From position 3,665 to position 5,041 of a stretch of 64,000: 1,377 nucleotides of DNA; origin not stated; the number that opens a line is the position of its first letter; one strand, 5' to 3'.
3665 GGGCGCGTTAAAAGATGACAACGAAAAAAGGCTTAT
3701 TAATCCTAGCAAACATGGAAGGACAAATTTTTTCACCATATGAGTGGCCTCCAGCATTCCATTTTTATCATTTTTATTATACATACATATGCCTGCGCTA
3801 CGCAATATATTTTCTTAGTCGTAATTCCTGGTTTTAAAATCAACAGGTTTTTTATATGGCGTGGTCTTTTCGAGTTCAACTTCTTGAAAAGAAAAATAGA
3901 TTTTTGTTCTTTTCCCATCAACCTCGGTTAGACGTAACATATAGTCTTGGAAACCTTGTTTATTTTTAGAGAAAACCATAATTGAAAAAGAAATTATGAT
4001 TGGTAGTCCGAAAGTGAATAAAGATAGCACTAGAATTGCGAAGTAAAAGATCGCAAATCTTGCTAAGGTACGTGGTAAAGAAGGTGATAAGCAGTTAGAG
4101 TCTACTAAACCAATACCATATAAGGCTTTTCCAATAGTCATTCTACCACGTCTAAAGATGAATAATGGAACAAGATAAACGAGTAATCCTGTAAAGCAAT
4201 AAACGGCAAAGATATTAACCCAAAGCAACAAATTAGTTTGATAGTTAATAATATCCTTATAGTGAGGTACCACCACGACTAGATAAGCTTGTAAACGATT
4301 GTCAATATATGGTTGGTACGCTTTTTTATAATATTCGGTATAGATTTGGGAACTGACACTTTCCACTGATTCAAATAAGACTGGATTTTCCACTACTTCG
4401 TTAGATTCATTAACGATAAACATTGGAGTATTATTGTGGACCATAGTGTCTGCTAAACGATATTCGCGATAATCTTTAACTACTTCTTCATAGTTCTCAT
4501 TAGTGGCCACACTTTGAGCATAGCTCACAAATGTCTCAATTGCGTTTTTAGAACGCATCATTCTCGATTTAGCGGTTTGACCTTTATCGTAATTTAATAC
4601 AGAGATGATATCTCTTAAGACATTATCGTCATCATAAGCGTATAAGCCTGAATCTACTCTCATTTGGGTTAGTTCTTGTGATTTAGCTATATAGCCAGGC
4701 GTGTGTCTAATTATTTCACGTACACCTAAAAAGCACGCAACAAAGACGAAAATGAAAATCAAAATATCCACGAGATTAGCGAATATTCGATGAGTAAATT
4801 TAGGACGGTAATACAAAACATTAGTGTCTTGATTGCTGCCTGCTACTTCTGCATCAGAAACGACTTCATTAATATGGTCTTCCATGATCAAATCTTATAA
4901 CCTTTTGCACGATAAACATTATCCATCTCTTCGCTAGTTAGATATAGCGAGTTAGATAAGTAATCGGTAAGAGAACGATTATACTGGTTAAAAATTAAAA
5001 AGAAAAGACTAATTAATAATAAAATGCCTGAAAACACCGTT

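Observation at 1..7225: Apparent operon: phosphatase lipoprotein, two RDD membrane proteins, a 667-aa surface protein and an insertion-bearing MalK-like ABC ATPase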

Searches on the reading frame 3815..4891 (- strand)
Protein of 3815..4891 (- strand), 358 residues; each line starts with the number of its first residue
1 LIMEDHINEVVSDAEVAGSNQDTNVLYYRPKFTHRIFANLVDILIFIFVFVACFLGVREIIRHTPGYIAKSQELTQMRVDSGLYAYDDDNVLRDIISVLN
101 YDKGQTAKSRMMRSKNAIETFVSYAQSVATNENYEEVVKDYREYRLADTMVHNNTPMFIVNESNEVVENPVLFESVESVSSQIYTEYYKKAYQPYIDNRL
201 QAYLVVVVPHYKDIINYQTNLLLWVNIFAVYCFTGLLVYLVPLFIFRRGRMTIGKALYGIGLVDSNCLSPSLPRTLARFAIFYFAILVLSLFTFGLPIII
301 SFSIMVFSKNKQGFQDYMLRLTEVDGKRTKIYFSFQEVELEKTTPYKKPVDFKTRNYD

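Call 8: search_protein_families(library=pfam, proteins=[window:3815-4891:-], max_evalue=0.01)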
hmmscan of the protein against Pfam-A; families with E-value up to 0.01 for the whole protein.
window:3815-4891:- (358 aa): 1 family
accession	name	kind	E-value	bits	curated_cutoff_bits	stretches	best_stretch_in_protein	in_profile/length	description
PF06271.18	RDD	-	3.4e-11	44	24.1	1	213-318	35-135/137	RDD family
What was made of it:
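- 3815..4885 (-): RDD2, 356 aa from the ATG: TM1 at 34-52, a helical extracytoplasmic domain at 53-224, TM2 and TM3. PF06271 at 44 bits (call 8).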

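Call 9: search_protein_families(library=ncbifam, proteins=[window:3815-4891:-], max_evalue=0.01)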
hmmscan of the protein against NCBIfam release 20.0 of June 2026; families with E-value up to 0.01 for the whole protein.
window:3815-4891:- (358 aa): 0 families

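Call 11: find_encoding_contigs(protein=window:3815-4891:-, flank=10000, max_places=6)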
Protein window:3815-4891:- (358 aa): no gene with exactly this product is on record in the collection.

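Call 50: find_homologous_proteins(query=window:3818-4885:-, max_evalue=0.001)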
Query window:3818-4885:- (356 aa): 143 proteins with E <= 0.001 among 2534 candidates; the best 120 are listed.
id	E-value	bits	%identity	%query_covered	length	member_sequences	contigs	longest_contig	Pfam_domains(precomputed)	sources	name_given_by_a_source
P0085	4.4e-218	741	93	100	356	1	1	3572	PF06271.19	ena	-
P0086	1.3e-214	729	93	100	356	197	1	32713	PF06271.19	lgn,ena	-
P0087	1.3e-212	723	90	100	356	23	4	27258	PF06271.19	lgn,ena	-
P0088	2.9e-202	689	86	100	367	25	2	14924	PF06271.19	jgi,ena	-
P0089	6.4e-201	684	85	100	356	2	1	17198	PF06271.19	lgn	-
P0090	6.6e-199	678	84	100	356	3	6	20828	PF06271.19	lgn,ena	-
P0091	2.0e-196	670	83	100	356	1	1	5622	PF06271.19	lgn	-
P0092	9.4e-195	664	83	100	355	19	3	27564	PF06271.19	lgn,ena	-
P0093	7.9e-190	648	79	100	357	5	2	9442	PF06271.19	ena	-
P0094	6.0e-189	645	81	100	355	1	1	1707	PF06271.19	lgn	-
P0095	5.4e-184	629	79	100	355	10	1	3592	PF06271.19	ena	-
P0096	1.9e-182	624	76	100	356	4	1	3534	PF06271.19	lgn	-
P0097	1.3e-180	618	76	100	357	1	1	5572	PF06271.19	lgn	-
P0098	6.2e-179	612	74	100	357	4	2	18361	PF06271.19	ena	-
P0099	2.8e-178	610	75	100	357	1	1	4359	PF06271.19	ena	-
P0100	9.0e-178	608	73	100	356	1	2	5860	PF06271.19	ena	-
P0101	1.2e-175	601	74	100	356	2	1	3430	PF06271.19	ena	-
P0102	5.4e-175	599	73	99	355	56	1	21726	PF06271.19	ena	-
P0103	8.6e-174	595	77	100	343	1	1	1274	PF06271.19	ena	-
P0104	1.1e-172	592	74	100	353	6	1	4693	PF06271.19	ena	-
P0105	1.3e-172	591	73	100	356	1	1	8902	PF06271.19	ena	-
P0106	1.3e-171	588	72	100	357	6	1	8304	PF06271.19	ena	-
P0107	2.4e-171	587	71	100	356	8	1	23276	PF06271.19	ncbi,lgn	-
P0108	2.1e-170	584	73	100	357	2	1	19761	PF06271.19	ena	-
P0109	1.0e-168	579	71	99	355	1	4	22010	PF06271.19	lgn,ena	-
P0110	3.2e-168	577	72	100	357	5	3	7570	PF06271.19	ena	-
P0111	5.2e-168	576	72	100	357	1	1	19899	PF06271.19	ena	-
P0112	9.9e-168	575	73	99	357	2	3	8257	PF06271.19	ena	-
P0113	5.8e-166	570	71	99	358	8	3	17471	PF06271.19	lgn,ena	-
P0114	6.7e-166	569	71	100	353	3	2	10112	PF06271.19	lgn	-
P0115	2.2e-165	568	72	99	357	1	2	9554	PF06271.19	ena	-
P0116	2.2e-165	568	72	99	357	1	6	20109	PF06271.19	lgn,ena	-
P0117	3.0e-165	567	69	100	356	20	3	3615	PF06271.19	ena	-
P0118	8.0e-165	566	70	99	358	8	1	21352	PF06271.19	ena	-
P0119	2.3e-163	561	70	99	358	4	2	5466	PF06271.19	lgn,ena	-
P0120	1.7e-162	558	69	99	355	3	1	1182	PF06271.19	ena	-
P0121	4.1e-156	537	66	100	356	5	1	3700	PF06271.19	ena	-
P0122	3.0e-153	528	66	100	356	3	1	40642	PF06271.19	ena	-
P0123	2.7e-152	525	65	100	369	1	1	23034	PF06271.19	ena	-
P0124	5.6e-150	517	65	100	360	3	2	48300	PF06271.19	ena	-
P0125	7.6e-150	517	63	100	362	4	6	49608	PF06271.19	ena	-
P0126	1.3e-149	516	63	100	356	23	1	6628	PF06271.19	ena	-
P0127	4.9e-148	511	65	100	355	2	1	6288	PF06271.19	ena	-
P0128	4.8e-146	504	64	100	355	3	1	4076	PF06271.19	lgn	-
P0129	8.8e-146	503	62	100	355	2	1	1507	PF06271.19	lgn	-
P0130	1.4e-145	503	95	67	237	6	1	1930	PF06271.19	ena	-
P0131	1.7e-145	502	61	100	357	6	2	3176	PF06271.19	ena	-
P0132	1.2e-142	493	60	100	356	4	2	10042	PF06271.19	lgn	-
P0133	8.1e-142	490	59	100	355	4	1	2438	PF06271.19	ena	-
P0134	2.7e-129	449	64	85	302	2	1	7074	PF06271.19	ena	-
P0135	2.5e-128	446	58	97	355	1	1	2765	PF06271.19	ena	-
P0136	3.5e-113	396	87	57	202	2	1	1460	PF06271.19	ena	-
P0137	1.4e-103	364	51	94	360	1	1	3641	PF06271.19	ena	-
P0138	9.1e-103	362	49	99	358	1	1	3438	PF06271.19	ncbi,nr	ncbi:MAG: RDD family protein, partial [Bacilli bacterium]|nr:RDD family protein [Bacilli bacterium]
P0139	1.4e-102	361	48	100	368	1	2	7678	PF06271.19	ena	-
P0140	1.8e-102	361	50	100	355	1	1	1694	PF06271.19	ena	-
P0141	4.2e-101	356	78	55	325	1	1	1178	PF06271.19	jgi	jgi:hypothetical protein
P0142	1.1e-100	355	46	100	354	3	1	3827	PF06271.19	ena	-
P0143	3.5e-100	353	47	100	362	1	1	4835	PF06271.19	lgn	-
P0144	8.1e-100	352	48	99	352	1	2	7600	PF06271.19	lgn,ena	-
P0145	1.7e-99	351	46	100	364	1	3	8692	PF06271.19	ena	-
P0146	6.3e-99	349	48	100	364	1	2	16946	PF06271.19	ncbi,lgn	-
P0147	6.9e-98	346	47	100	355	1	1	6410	PF06271.19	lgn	-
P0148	9.2e-98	345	46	99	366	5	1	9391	PF06271.19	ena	-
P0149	2.8e-97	344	47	99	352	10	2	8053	PF06271.19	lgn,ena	-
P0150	7.8e-97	342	47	100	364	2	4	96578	PF06271.19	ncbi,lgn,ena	-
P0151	1.6e-96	341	45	100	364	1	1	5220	PF06271.19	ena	-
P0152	2.6e-96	341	46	100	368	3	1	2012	PF06271.19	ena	-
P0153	3.2e-96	340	46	100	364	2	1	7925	PF06271.19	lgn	-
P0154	2.4e-94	334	44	100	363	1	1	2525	PF06271.19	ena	-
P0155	1.6e-92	328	45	100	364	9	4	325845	PF06271.19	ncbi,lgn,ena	-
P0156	9.8e-92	326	43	100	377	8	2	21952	PF06271.19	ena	-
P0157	1.3e-89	319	44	99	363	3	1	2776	PF06271.19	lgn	-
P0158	1.4e-89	318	44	100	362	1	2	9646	PF06271.19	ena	-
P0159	1.7e-89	318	45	99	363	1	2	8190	PF06271.19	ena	-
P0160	9.1e-89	316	45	99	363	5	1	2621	PF06271.19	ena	-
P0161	1.2e-88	315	43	100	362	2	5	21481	PF06271.19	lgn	-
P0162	1.6e-87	312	42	99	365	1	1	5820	PF06271.19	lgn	-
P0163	2.7e-86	308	44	100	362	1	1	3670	PF06271.19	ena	-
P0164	7.5e-85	303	44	98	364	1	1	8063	PF06271.19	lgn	-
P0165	1.1e-83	299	45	93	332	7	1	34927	PF06271.19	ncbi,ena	-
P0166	1.5e-83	299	46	93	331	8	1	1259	PF06271.19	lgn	-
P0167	1.8e-83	298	45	93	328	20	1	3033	PF06271.19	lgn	-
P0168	1.4e-82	295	43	98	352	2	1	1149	PF06271.19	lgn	-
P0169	2.2e-82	295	45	94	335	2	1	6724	PF06271.19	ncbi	-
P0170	3.2e-82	294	46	93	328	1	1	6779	PF06271.19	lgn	-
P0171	8.8e-82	293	45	95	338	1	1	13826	PF06271.19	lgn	-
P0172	2.6e-81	291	44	94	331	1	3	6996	PF06271.19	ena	-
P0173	3.9e-80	287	45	93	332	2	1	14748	PF06271.19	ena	-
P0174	4.4e-80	287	44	94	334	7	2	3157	PF06271.19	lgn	-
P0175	5.9e-80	287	44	94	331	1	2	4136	PF06271.19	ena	-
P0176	1.4e-79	286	44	94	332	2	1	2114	PF06271.19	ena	-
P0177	8.0e-79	283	41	95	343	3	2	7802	PF06271.19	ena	-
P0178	1.5e-78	282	43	92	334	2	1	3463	PF06271.19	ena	-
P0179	2.7e-78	281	44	93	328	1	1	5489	PF06271.19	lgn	-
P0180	4.1e-78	281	42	96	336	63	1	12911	PF06271.19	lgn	-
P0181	4.8e-77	277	44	92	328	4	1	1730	PF06271.19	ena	-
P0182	8.1e-77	277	41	95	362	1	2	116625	PF06271.19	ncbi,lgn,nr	ncbi:MAG: RDD family protein [Erysipelotrichaceae bacterium]|nr:RDD family protein [Erysipelotrichac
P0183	1.5e-76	276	43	92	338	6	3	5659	PF06271.19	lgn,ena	-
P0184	1.7e-76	275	41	96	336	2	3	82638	PF06271.19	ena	-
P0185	2.8e-76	275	41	94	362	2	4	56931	PF06271.19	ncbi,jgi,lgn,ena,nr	ncbi:MAG TPA: RDD family protein [Bacilli bacterium]|nr:RDD family protein [Bacilli bacterium] HPS18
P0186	6.0e-76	274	42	94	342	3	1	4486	PF06271.19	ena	-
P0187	7.1e-76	273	42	94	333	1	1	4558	PF06271.19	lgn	-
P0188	2.0e-75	272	43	93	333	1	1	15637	PF06271.19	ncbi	-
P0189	3.7e-75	271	40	92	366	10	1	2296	PF06271.19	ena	-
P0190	7.1e-72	260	43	94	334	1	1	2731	PF06271.19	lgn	-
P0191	1.2e-71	260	40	94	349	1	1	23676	PF06271.19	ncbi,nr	ncbi:MAG: hypothetical protein K6E59_02535 [Bacilli bacterium]|nr:hypothetical protein [Bacilli bact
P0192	1.3e-71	259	40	97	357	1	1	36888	PF06271.19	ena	-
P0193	6.0e-71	257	40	96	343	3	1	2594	PF06271.19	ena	-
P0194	3.6e-69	251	39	94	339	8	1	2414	PF06271.19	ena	-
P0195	6.6e-69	251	41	97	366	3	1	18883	PF06271.19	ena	-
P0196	2.6e-68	249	37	94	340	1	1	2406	PF06271.19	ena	-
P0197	2.2e-67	246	39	93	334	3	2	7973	PF06271.19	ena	-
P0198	2.3e-67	245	41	92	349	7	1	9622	PF06271.19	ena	-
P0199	4.8e-67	244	40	98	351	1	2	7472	PF06271.19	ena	-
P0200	7.3e-67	244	38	96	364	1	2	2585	PF06271.19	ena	-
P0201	3.4e-65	238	42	82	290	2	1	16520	PF06271.19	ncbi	-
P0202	2.2e-64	236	38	94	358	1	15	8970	PF06271.19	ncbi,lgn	-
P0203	7.8e-64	234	40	92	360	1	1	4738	PF06271.19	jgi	-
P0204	2.5e-62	229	40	93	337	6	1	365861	PF06271.19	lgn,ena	-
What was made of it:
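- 3815..4885 (-): 143 homologues found, the named ones labelled Bacilli or Erysipelotrichaceae (call 50).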

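Call 54: find_encoding_contigs(protein=P0204, flank=10000, max_places=1)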
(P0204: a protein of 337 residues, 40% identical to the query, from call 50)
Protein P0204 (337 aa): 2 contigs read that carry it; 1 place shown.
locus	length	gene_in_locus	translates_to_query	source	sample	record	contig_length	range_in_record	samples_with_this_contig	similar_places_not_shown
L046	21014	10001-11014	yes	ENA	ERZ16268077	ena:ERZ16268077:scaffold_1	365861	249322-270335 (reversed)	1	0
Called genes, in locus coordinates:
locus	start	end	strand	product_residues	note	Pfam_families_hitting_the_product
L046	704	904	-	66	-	-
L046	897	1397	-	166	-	PF01381:HTH_3 (weak), PF01909:NTP_transf_2, PF18765:Polbeta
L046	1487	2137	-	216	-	PF02677:QueH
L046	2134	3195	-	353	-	PF02547:Queuosine_synth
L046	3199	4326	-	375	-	PF01702:TGT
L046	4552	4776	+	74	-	-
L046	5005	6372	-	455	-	PF13173:AAA_14, PF13635:DUF4143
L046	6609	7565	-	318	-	PF13793:Pribosyltran_N, PF00156:Pribosyltran, PF14572:Pribosyl_synth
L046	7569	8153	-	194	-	-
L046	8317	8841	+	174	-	PF08433:KTI12 (weak), PF13207:AAA_17 (weak), PF13671:AAA_33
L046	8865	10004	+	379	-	-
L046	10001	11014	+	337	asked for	PF06271:RDD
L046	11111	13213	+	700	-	-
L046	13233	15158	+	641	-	PF00005:ABC_tran, PF13304:AAA_21 (faint), PF00005:ABC_tran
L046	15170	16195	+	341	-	PF00528:BPD_transp_1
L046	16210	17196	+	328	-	PF00528:BPD_transp_1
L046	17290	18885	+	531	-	PF16344:FecR_C (weak)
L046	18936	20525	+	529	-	PF13416:SBP_bac_8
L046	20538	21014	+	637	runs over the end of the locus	PF00565:SNase (weak)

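Call 55: find_encoding_contigs(protein=P0182, flank=10000, max_places=1)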
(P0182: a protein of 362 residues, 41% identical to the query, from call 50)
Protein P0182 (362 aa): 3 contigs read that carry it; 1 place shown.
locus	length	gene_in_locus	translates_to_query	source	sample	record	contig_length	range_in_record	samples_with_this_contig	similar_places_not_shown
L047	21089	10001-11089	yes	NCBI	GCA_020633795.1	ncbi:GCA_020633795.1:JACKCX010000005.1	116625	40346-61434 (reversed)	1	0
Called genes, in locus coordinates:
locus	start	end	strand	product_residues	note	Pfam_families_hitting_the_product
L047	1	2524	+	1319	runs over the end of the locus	PF04997:RNA_pol_Rpb1_1, PF00623:RNA_pol_Rpb1_2, PF04983:RNA_pol_Rpb1_3, PF05000:RNA_pol_Rpb1_4, PF04998:RNA_pol_Rpb1_5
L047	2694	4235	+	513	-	PF05547:Peptidase_M6 (faint)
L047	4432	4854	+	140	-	PF00164:Ribosom_S12_S23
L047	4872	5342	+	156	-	PF00177:Ribosomal_S7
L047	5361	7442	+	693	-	PF00009:GTP_EFTU, PF03144:GTP_EFTU_D2, PF22042:EF-G_D2, PF14492:EFG_III, PF16658:RF3_C, PF03764:EFG_IV, PF00679:EFG_C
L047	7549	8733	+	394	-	PF00009:GTP_EFTU, PF03144:GTP_EFTU_D2, PF03143:GTP_EFTU_D3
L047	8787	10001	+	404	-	PF06271:RDD (weak)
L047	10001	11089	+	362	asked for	PF06271:RDD (weak)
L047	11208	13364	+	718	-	-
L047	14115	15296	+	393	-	PF00005:ABC_tran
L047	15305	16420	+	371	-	PF00528:BPD_transp_1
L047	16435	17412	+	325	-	PF00528:BPD_transp_1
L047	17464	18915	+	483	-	PF01547:SBP_bac_1, PF13416:SBP_bac_8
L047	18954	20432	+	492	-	PF13416:SBP_bac_8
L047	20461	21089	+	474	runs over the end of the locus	PF00565:SNase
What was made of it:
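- This RDD subfamily was found only beside this cluster (calls 50, 54, 55).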

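Call 59: predict_structure(alignment_id=A2)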
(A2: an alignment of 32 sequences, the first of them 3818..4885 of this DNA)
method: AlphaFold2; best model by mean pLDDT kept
length: 356 residues; sequences in the alignment: 32
mean_pLDDT: 84.9   pTM: 0.70
mean pLDDT of the five models: 84.9, 83.7, 83.5, 83.3, 83.1
residues with pLDDT >= 90: 195; 70-90: 115; 50-70: 28; < 50: 18
segments of 3 or more residues with pLDDT < 50: 1-18
pLDDT, mean of each block of 10 residues (from residue 1): 37 41 80 91 95 93 93 94 90 89 86 95 94 94 92 90 88 69 92 94 92 93 91 94 91 92 89 93 91 86 77 86 84 77 55 55
secondary structure, 60 per line:
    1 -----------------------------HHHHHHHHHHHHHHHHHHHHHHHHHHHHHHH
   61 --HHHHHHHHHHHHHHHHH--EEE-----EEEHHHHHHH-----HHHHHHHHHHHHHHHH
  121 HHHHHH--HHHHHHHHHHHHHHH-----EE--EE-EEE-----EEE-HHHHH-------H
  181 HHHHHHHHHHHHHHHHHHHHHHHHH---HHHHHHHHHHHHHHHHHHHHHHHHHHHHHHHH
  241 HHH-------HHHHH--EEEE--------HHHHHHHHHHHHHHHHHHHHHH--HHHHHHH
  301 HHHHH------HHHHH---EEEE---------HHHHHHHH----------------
elements in order: H30-60 H63-79 E82-84 E90-92 H93-99 H105-126 H129-143 E156-158 E164-166 H168-172 H180-205 H209-243 H251-255 E258-261 H270-291 H294-305 H312-316 E320-323 H333-340
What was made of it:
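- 3815..4885 (-): AF2 mean pLDDT 84.9 (call 59).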

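Call 75: fold_search(model_id=the predicted structure, library=pdb)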
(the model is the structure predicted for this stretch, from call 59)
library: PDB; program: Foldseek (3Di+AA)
matches with E <= 10: 73; with E <= 0.001: 0
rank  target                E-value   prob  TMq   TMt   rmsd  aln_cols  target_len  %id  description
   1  7t92_C                3.5e-01  0.72  0.19  0.22   7.3       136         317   15  Structure of the peroxisomal retro-translocon formed by a heterotrimeric ubiquitin ligase complex (released 2022-07-06)
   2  3c46_A                1.9e+00  0.06  0.12  0.05  17.9       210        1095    8  X-ray crystal structure of the N4 mini-vRNAP P2_7a promoter complex soaked with MgCl2 (released 2008-12-09)
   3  3c3l_A                2.0e+00  0.06  0.12  0.05  18.1       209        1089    7  X-ray crystal structure of the N4 mini-vRNAP P2 promoter complex (released 2008-12-09)
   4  4eiy                  2.4e+00  0.04  0.14  0.14  14.0       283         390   12  Crystal structure of the chimeric protein of A2aAR-BRIL in complex with ZM241385 at 1.8A resolution (released 2012-07-25)
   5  5a3f_D                2.8e+00  0.03  0.11  0.08  16.6       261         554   12  Crystal structure of the dynamin tetramer (released 2015-08-26)
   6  3c2p_A                3.3e+00  0.04  0.09  0.04  18.3       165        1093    8  X-ray crystal structure of the N4 mini-vRNAP P1 promoter complex (released 2008-12-09)
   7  3pev_B                3.3e+00  0.01  0.11  0.12  26.0       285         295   10  S. cerevisiae Dbp5 L327V C-terminal domain bound to Gle1 and IP6 (released 2011-03-23)
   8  8gr7_B                3.5e+00  0.13  0.14  0.15  11.7       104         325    9  Cop4 from Antrodia cinnamomea in complex with pyrophosphate and magnesium (released 2023-09-06)
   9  6vif_A                3.7e+00  0.04  0.13  0.18  16.6       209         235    8  Human LRH-1 ligand-binding domain bound to agonist cpd 15 and fragment of coregulator TIF-2 (released 2020-06-10)
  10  9pnq                  4.1e+00  0.03  0.12  0.05  18.7       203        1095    9  N4 vRNAP gp50 - Isolated RNAP Domain (released 2025-12-10)
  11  6yr6_C                4.3e+00  0.03  0.14  0.19  21.6       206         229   17  14-3-3 sigma in complex with hDM2-186 peptide (released 2021-11-03)
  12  6or1_A                4.6e+00  0.03  0.13  0.17  16.1       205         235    9  Human LRH-1 bound to the agonist 2N and a fragment of the Tif2 coregulator (released 2019-08-28)
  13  5fml_B                4.6e+00  0.01  0.08  0.12  18.6       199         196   10  Crystal structure of the endonuclease from the PA subunit of influenza B virus bound to the PB2 subunit NLS peptide (released 2016-01-13)
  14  3peu_B                4.6e+00  0.01  0.11  0.10  26.1       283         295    9  S. cerevisiae Dbp5 L327V C-terminal domain bound to Gle1 H337R and IP6 (released 2011-03-23)
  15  8vys_C                4.8e+00  0.04  0.12  0.17  20.4       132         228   17  Cryo-EM Structure of the BRAF V600E monomer bound to PLX8394 (released 2025-05-28)
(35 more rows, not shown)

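Call 88: search_protein_families(library=pfam, alignment_id=A2, max_evalue=10)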
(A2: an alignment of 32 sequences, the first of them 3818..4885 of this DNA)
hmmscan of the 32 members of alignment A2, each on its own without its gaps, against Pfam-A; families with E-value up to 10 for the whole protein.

A. member 1, window:3818-4885:- (356 aa): 1 family
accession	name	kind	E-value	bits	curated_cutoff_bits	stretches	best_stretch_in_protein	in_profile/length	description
PF06271.18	RDD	-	3.3e-11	44.1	24.1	2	211-316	35-135/137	RDD family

B. families by the number of members that match (of 32 scanned): 19 families
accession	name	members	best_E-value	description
PF06271.18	RDD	32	4.5e-15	RDD family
PF04778.17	LMP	3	0.011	LMP repeated region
PF13250.11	DUF4041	2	0.086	Domain of unknown function (DUF4041)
PF15957.10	Comm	1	0.078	Commissureless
PF20403.5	DUF6693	1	0.083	Family of unknown function (DUF6693)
PF02195.25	ParB_N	1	0.098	ParB N-terminal domain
PF03367.19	Zn_ribbon_ZPR1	1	0.13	ZPR1 zinc-finger domain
PF13957.12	YafO_toxin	1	0.15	Toxin YafO, type II toxin-antitoxin system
PF02144.21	Rad1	1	0.18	Repair protein Rad1/Rec1/Rad17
PF01970.21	TctA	1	0.2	Tripartite tricarboxylate transporter TctA family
PF20179.3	MSS51_C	1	0.22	MSS51 C-terminal domain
PF25313.1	BRWD_AD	1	0.27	BRWD/PHIP ancillary domain-like domain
PF12351.13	Fig1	1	0.27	Ca2+ regulator and membrane fusion protein Fig1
PF19300.4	BPD_transp_1_N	1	0.27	Binding-prot-dependent transport system membrane comp, N-term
PF07280.16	Ac110_PIF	1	0.32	Per os infectivity factor AC110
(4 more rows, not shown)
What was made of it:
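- On RDD family (PF06271): All 32 aligned RDD2 homologues match (call 88).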

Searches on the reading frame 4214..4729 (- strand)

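Call 69: search_protein_families(library=pfam, proteins=[window:4214-4729:-], max_evalue=1)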
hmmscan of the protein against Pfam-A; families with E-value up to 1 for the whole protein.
window:4214-4729:- (172 aa): 1 family
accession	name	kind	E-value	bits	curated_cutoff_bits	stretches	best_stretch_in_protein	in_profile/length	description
PF04566.18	RNA_pol_Rpb2_4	-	0.16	12.5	28.7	0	43-78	9-44/62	RNA polymerase Rpb2, domain 4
